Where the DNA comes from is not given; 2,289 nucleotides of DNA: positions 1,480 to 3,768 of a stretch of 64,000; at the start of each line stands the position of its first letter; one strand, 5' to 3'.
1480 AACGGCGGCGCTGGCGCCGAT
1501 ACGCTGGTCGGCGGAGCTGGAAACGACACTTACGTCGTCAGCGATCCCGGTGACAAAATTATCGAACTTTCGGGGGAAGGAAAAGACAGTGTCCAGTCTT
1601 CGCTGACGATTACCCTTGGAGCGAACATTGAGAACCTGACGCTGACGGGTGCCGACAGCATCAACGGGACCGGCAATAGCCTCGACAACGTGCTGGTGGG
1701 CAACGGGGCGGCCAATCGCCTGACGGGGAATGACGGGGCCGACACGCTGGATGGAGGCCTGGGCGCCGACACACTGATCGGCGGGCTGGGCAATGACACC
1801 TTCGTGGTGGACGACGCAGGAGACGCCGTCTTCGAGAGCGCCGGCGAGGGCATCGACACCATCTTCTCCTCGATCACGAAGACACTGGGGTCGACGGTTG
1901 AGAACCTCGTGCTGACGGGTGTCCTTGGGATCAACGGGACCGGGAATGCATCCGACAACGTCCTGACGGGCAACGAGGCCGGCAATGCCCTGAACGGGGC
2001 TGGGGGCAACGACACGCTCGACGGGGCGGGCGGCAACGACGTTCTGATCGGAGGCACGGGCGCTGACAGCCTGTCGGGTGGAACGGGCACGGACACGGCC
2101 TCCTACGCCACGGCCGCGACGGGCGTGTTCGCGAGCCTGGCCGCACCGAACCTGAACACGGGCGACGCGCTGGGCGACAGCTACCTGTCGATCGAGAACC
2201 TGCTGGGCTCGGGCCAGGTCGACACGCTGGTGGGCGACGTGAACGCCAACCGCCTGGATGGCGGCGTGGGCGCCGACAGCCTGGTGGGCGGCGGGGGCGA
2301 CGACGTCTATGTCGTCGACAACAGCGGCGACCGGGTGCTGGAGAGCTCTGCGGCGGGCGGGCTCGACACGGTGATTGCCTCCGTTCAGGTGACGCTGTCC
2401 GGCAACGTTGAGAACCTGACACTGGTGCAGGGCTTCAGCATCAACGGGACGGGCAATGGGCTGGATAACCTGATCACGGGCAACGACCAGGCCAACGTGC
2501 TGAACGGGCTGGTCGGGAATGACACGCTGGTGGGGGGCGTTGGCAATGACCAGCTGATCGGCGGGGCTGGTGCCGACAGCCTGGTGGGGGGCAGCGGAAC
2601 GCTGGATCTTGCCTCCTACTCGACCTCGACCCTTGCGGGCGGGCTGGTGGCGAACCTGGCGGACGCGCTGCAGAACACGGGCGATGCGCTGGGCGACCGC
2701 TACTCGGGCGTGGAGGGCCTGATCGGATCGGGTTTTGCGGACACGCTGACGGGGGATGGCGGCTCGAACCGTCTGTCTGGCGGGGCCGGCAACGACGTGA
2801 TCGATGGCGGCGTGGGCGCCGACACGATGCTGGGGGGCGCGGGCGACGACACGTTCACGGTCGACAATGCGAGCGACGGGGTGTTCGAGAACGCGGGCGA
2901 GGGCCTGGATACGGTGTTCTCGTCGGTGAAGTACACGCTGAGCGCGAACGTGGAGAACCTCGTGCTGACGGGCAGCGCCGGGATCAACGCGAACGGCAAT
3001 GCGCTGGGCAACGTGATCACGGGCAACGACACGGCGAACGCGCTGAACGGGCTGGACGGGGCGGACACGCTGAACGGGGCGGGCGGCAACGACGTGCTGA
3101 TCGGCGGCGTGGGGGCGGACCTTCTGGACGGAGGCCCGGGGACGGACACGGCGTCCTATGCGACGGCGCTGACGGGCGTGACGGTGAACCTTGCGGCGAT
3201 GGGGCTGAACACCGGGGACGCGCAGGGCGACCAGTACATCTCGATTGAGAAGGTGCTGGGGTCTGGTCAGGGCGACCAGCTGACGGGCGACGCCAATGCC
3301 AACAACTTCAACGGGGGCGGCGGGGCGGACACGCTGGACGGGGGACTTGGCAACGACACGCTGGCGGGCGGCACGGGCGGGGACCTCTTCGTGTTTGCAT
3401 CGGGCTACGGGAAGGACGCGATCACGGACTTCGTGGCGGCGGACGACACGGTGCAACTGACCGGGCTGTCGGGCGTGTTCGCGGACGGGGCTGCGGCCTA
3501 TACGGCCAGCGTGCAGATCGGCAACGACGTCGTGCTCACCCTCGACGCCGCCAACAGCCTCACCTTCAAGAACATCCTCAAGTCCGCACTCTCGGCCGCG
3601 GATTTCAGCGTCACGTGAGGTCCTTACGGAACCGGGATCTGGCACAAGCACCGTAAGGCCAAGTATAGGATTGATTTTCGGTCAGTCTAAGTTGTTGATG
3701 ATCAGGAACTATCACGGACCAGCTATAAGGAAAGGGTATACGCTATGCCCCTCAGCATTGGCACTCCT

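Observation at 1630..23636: Three near-identical 2-kb C-terminal cassettes (plus a diverged fourth) shared by RTX genes with unrelated heads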

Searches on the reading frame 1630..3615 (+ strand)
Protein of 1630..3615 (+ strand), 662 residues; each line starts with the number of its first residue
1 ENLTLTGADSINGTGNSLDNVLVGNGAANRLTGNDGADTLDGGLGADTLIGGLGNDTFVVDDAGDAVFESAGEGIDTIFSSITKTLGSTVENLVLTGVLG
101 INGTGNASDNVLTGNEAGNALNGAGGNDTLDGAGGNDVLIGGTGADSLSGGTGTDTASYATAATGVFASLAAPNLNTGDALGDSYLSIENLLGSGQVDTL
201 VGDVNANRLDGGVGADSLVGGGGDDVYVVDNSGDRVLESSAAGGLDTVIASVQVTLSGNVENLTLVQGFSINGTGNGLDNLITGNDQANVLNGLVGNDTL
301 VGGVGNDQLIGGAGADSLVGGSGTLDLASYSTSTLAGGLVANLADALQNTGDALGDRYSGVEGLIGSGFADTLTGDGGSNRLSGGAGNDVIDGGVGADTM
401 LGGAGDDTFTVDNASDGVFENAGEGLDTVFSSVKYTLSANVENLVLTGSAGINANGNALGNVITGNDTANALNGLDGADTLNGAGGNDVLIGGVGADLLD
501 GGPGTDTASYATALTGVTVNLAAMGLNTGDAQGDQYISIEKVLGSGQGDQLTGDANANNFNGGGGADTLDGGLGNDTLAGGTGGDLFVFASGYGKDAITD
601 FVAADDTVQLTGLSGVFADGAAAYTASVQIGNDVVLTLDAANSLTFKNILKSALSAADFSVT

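Call 11: find_related_loci(query=window:1630-3615:+, collection=genome_contigs, flank=10000)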
Query window:1630-3615:+ (662 aa) in genome_contigs; peptide patterns used: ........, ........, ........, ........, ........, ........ (x = any residue, [..] = any of these).
351 stretches matched a pattern; 201 encode a relative of the query (tblastn E <= 1e-3); the best 80 are kept; 79 distinct loci.
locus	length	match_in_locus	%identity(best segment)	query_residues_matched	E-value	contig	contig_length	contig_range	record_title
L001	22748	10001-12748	43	1-636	3e-111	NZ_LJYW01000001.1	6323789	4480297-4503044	Prosthecomicrobium hirschii strain 16 C1, whole genome shotgun sequence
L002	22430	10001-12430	42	1-662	3e-108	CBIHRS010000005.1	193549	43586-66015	MAG TPA_asm: uncultured bacterium isolate SRR18156198_binner12_Refined_28 genome assembly, contig: ERZ27336860.13, whole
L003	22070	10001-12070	43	1-618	3e-104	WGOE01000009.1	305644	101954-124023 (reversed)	MAG: bacterium isolate RI_272 c_000000127023, whole genome shotgun sequence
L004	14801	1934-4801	44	1-610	5e-102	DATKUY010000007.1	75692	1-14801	MAG TPA_asm: Sulfuricella sp. isolate SMAG_U14119 k141_580922, whole genome shotgun sequence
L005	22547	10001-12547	43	1-609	2e-101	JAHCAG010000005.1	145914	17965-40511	MAG: Burkholderiales bacterium isolate ACE_PRO61 PRO61_5, whole genome shotgun sequence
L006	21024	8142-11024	46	1-644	3e-108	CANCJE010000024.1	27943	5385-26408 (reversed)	MAG: Caulobacteraceae bacterium isolate JR-MC-I-240519-101 genome assembly, contig: JR-MC-I-240519-C2782, whole genome s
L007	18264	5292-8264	43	1-617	8e-104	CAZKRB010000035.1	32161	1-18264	MAG TPA_asm: uncultured Syntrophus sp. isolate SRP192927_co7_623 genome assembly, contig: NODE_2182_length_32161_cov_7.5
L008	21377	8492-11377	43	1-603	4e-100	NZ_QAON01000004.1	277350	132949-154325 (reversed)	Agitococcus lubricus strain DSM 5822 Ga0183448_104, whole genome shotgun sequence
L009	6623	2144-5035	41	1-647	7e-98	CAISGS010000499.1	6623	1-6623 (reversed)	MAG: uncultured Caulobacteraceae bacterium isolate Ja1-D2_bin-0198 genome assembly, contig: bin-0198:499/597, whole geno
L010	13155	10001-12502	45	1-635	2e-97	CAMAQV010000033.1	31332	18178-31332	MAG: Comamonas sp. lk isolate MaE-09apr19-164 genome assembly, contig: MaE-09apr19-C1378, whole genome shotgun sequence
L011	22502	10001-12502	43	1-609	4e-97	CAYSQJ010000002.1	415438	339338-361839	MAG TPA_asm: uncultured Bordetella sp. isolate SRP329715_co2_8 genome assembly, contig: NODE_18_length_415438_cov_58.093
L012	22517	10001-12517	42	1-605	6e-97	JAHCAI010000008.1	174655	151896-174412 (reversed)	MAG: Burkholderiales bacterium isolate ACE_PRO63 PRO63_8, whole genome shotgun sequence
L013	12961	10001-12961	39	1-637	6e-96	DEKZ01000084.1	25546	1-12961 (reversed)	MAG TPA_asm: Massilia sp. UBA2709 UBA2709_contig_1105, whole genome shotgun sequence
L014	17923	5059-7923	42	1-647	1e-95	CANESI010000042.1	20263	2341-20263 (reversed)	MAG: Caulobacteraceae bacterium isolate CE-Jul18-90 genome assembly, contig: CE-Jul18-C1706, whole genome shotgun sequen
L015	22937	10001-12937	44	1-639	1e-94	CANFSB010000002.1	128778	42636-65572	MAG: Proteobacteria bacterium isolate Jr-16oct17-84 genome assembly, contig: Jr-16oct17-C259, whole genome shotgun seque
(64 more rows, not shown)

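Call 12: find_homologous_proteins(query=window:1630-3615:+, max_evalue=1e-50)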
Query window:1630-3615:+ (662 aa): 5543 proteins with E <= 1e-50 among 8000 candidates; the best 120 are listed.
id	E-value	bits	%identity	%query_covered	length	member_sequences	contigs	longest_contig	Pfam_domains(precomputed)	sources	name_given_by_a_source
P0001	0.0e+0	1361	99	100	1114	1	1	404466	PF00413.31,PF00353.26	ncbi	ncbi:MAG: matrixin family metalloprotease [Alsobacter sp.]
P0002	1.1e-272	925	47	91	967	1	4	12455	PF18705.8,PF00353.26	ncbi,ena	-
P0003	3.8e-260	883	42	93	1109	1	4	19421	PF00353.26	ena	-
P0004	5.7e-254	863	45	88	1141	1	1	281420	PF25547.2,PF00353.26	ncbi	-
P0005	6.1e-253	859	46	89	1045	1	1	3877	PF00353.26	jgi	jgi:trimeric autotransporter adhesin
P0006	1.7e-249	848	67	97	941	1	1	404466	PF00353.26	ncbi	ncbi:MAG: calcium-binding protein [Alsobacter sp.]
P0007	3.0e-245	834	48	80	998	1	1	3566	PF00353.26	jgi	jgi:Ca2+-binding RTX toxin-like protein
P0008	4.7e-244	830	41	97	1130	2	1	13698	PF00353.26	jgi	jgi:Ca2+-binding RTX toxin-like protein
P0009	1.7e-242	825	46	91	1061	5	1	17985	PF06594.18,PF03513.19,PF27150.1,PF00353.26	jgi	jgi:Ca2+-binding RTX toxin-like protein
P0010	1.1e-240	819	45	89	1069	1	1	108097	PF06594.18,PF00353.26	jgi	jgi:Ca2+-binding RTX toxin-like protein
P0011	3.8e-239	814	45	92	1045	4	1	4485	PF06594.18,PF02254.25,PF27150.1,PF00353.26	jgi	-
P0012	1.3e-237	809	42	95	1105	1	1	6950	PF00353.26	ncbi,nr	ncbi:MAG TPA: calcium-binding protein, partial [Patescibacteria group bacterium]|nr:calcium-binding 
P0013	1.3e-236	805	39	95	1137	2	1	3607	PF00353.26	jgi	-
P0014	5.8e-235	800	40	92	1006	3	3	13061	PF00353.26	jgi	jgi:trimeric autotransporter adhesin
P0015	7.9e-234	796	45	89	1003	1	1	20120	PF00353.26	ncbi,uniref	ncbi:beta strand repeat-containing protein, partial [Dongia deserti]|uniref:beta strand repeat-conta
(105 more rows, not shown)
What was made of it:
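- A 404-kb contig crosses three copies (call 12).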

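Call 13: find_encoding_contigs(protein=P0001, flank=10000, max_places=6)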
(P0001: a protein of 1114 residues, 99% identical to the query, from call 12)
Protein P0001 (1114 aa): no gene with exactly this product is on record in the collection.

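Call 32: find_related_loci(query=window:1630-3615:+, collection=metagenome_contigs, flank=6000)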
Query window:1630-3615:+ (662 aa) in metagenome_contigs; peptide patterns used: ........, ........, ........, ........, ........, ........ (x = any residue, [..] = any of these).
355 stretches matched a pattern; 165 encode a relative of the query (tblastn E <= 1e-3); the best 80 are kept; 79 distinct loci.
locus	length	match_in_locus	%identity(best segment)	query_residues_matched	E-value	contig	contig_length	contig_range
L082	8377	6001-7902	43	1-660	1e-108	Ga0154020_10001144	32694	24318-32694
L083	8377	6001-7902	43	1-660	1e-108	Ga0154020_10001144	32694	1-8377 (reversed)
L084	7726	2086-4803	45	1-606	3e-108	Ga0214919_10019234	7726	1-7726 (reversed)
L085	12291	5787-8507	46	1-662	7e-106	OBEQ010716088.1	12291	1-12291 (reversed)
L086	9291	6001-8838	46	1-600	2e-105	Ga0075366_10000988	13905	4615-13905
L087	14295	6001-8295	43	1-610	3e-105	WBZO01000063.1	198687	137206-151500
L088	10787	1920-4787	44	1-610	3e-102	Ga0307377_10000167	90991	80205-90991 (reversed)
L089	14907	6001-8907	45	1-632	2e-102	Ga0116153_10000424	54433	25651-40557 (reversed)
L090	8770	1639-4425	44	1-598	2e-98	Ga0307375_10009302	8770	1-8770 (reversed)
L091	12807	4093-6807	45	1-641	3e-99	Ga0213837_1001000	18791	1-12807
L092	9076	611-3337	44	1-610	1e-96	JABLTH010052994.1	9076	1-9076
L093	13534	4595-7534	41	1-616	5e-96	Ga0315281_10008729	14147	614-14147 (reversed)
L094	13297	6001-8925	42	1-643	7e-94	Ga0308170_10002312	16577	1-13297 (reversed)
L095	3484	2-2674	42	1-601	2e-96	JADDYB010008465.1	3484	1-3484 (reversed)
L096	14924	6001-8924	44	1-616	3e-94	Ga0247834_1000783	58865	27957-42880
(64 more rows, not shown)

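Call 48: search_solved_structures(query=window:1630-3615:+, max_evalue=0.00001)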
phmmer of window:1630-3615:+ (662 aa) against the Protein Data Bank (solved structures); distinct sequences matched with E-value up to 0.00001: 29.
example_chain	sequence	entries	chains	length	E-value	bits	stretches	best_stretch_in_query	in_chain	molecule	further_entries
7usl_C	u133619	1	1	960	3.9e-37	131.5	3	378-506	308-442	Bifunctional hemolysin-adenylate cyclase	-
7rah_E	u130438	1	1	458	5.3e-23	84.8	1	359-455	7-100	Bifunctional adenylate cyclase toxin/hemolysin CyaA,Bifunctional adenylate cyclase toxin/h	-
6sus_A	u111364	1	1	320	3e-17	65.8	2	339-424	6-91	Bifunctional hemolysin/adenylate cyclase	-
9p0c_A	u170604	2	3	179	2.6e-08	36.3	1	101-155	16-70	Hemolysin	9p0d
5cvw_A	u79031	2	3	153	5.2e-08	35.3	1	105-155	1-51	Bifunctional hemolysin/adenylate cyclase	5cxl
9p6c_A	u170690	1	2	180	1.1e-07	34.2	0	101-155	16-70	Hemolysin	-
2zj6_A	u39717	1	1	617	1.6e-07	33.7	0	560-656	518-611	Lipase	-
3hbv_P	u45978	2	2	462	1.8e-07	33.5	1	504-660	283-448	Secreted protease C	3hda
3u1r_A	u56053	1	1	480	1.9e-07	33.4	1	320-495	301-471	Alkaline metalloprotease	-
2z8z_A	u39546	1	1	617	1.9e-07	33.4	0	561-656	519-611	Lipase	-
1k7i_A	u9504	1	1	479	1.9e-07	33.4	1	504-660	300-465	secreted protease C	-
1k7q_A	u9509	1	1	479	1.9e-07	33.4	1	504-660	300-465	SECRETED PROTEASE C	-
3hb2_P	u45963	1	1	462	2e-07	33.3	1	504-660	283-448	Secreted protease C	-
3hbu_P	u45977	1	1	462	2e-07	33.3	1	504-660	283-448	Secreted protease C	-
1go7_P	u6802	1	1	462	2e-07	33.3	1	504-660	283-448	PROTEASE C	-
2z8x_A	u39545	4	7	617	2.3e-07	33.1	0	544-656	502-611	Lipase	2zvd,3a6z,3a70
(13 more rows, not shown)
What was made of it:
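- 1630..3618 (+): Cassette copy A (1,989 nt, 662 aa plus stop). Units: U1 1630-1899, U2 1900-2409, U3 2410-2952, U4 plus C-terminal secretion region 2953-3615. Residues 504-660 match the C-terminal ~150 aa of Erwinia protease C and a Pseudomonas lipase (call 48).
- On RTX proteins / type I secretion substrates: Cassette aa 504-660 align to the C-terminal ends of protease C (1k7i 300-465 of 479) and lipase (2z8x 502-611 of 617), E about 2e-7 (call 48).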

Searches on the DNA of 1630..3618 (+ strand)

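Call 10: search_dna_similar(query=window:1630-3618:+, collection=plasmids, mode=near, max_rows=15)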
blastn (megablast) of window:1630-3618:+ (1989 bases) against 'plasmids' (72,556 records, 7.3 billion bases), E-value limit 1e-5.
No match.
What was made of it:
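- Tried and rejected: There was no match in plasmids (call 10).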
